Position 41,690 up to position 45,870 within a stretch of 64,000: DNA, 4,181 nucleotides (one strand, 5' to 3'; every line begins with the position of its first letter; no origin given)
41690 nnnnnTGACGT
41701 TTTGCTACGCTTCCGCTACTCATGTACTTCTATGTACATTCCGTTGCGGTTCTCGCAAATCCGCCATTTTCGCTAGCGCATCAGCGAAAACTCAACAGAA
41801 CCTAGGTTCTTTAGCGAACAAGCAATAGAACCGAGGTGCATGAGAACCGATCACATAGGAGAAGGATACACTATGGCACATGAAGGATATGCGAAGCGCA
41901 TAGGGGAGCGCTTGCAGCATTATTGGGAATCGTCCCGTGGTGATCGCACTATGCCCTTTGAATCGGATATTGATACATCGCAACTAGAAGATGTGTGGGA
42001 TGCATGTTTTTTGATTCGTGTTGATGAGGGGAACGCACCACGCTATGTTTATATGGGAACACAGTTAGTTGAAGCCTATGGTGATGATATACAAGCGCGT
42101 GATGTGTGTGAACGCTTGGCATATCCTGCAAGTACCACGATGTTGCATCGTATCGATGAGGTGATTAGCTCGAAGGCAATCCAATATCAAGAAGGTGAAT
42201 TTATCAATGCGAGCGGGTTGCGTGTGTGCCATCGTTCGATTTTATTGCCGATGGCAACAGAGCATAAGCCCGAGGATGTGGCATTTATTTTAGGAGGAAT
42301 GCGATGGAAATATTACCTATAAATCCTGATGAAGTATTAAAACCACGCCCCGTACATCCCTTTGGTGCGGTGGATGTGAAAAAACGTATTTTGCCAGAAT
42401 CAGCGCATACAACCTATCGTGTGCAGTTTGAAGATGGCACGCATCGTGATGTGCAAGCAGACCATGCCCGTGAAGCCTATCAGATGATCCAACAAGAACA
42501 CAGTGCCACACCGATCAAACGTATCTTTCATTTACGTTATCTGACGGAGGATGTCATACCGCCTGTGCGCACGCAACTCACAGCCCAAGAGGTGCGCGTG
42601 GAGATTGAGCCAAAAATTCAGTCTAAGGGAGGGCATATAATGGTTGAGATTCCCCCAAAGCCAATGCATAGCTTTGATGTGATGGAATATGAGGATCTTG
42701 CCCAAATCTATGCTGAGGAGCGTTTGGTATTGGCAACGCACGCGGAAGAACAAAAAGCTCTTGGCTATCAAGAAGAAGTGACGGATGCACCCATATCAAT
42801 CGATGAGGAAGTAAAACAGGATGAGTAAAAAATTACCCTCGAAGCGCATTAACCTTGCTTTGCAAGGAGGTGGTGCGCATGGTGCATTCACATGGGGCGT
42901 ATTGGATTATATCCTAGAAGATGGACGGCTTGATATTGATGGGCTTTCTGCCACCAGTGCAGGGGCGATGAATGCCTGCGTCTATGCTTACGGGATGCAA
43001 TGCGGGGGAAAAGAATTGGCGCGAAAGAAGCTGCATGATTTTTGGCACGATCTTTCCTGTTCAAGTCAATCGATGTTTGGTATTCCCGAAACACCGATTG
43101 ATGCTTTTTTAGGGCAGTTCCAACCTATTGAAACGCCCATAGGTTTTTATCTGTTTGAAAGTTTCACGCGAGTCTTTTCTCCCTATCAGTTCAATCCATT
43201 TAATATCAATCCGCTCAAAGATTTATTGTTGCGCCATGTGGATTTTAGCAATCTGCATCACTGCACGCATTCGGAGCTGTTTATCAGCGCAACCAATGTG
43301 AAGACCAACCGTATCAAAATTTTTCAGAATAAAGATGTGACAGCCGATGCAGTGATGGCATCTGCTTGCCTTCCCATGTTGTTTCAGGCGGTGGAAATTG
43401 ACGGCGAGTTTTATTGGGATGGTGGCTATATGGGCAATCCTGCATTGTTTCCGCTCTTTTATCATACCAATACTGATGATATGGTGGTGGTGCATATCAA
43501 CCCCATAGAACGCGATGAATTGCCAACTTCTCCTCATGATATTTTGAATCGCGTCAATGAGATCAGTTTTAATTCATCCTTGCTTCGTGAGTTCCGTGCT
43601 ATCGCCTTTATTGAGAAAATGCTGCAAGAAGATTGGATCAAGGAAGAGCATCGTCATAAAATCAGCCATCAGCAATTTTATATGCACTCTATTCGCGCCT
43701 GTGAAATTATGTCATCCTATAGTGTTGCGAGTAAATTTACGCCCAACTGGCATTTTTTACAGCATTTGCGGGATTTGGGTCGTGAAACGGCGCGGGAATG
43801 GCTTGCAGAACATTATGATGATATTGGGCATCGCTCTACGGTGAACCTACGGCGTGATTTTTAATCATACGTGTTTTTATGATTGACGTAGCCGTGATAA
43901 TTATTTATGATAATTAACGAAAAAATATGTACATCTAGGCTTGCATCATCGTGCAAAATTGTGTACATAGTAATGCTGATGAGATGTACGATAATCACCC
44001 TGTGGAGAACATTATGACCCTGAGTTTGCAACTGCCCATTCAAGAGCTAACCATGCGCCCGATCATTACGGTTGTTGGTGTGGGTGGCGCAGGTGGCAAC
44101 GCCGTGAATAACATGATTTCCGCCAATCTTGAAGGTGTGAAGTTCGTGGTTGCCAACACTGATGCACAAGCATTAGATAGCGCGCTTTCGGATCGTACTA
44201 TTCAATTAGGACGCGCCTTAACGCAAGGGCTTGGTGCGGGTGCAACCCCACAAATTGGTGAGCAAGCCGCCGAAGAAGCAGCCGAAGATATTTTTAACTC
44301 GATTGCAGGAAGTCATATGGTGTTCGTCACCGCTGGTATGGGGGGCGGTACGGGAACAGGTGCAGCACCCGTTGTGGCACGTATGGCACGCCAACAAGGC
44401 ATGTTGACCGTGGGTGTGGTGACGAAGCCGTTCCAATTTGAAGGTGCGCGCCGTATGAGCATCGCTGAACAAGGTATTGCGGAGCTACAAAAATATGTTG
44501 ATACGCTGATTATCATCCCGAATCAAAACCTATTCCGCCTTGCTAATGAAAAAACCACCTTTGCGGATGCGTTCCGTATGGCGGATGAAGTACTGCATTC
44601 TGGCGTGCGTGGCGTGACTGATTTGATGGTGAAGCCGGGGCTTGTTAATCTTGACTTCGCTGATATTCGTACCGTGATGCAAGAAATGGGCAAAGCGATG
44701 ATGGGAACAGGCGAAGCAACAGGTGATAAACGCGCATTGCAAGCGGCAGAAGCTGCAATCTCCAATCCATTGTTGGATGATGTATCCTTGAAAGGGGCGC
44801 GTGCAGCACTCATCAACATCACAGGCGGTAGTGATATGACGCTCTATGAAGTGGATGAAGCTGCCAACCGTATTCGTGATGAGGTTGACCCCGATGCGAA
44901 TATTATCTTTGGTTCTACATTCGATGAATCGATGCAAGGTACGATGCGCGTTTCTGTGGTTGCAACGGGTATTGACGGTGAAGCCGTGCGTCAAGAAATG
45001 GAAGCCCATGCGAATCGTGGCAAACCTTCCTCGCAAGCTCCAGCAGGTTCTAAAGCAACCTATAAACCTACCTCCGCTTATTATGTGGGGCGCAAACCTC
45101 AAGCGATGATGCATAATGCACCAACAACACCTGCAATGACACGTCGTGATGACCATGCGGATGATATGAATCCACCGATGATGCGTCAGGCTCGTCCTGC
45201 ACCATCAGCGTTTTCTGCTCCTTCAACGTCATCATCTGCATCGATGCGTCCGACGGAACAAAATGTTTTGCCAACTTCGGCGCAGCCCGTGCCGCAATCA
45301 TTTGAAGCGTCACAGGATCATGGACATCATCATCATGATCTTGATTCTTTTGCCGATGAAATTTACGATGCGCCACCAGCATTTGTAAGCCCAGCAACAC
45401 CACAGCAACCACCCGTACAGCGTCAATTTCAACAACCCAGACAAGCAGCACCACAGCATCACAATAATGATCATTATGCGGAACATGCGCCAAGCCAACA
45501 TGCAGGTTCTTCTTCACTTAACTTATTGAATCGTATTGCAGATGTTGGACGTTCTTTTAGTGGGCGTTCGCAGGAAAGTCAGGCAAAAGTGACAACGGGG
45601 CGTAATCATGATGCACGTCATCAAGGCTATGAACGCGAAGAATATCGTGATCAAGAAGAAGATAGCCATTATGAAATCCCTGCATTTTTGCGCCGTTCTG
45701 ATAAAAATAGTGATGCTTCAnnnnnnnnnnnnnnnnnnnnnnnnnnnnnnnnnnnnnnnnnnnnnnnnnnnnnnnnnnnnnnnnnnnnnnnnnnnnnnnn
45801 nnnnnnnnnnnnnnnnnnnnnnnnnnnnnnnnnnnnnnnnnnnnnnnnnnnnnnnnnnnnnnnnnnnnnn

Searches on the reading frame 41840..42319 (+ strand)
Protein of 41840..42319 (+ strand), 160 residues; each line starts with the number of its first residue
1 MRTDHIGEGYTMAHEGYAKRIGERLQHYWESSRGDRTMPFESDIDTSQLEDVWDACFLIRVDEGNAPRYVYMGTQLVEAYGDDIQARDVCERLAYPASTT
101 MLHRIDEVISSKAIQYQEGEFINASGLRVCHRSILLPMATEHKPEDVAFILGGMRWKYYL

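Call 70: search_protein_families(library=pfam, proteins=[window:41840-42319:+], max_evalue=0.001)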
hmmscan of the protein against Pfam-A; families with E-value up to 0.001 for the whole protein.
window:41840-42319:+ (160 aa): 1 family
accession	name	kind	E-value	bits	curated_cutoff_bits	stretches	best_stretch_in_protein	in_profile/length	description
PF07310.19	PAS_5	-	4.8e-10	39.9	22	1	23-143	7-127/137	PAS domain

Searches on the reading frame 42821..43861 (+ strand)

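Call 56: search_protein_families(library=pfam, proteins=[window:42821-43861:+], max_evalue=0.00001)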
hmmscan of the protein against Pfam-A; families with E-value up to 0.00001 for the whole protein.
window:42821-43861:+ (347 aa): 1 family
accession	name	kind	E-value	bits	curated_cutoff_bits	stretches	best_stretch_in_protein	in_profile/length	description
PF01734.28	Patatin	-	4.9e-26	92.6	27.7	1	12-207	1-185/191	Patatin-like phospholipase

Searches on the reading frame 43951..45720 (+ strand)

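Call 56: search_protein_families(library=pfam, proteins=[window:43951-45720:+], max_evalue=0.00001)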
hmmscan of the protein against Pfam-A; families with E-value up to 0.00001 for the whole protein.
window:43951-45720:+ (590 aa): 2 families
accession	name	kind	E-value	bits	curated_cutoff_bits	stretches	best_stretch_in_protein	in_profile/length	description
PF00091.31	Tubulin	-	2.8e-48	165.2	33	1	39-198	2-189/190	Tubulin/FtsZ family, GTPase domain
PF12327.13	FtsZ_C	-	7.1e-39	132.5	27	1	247-342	1-95/95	FtsZ family, C-terminal domain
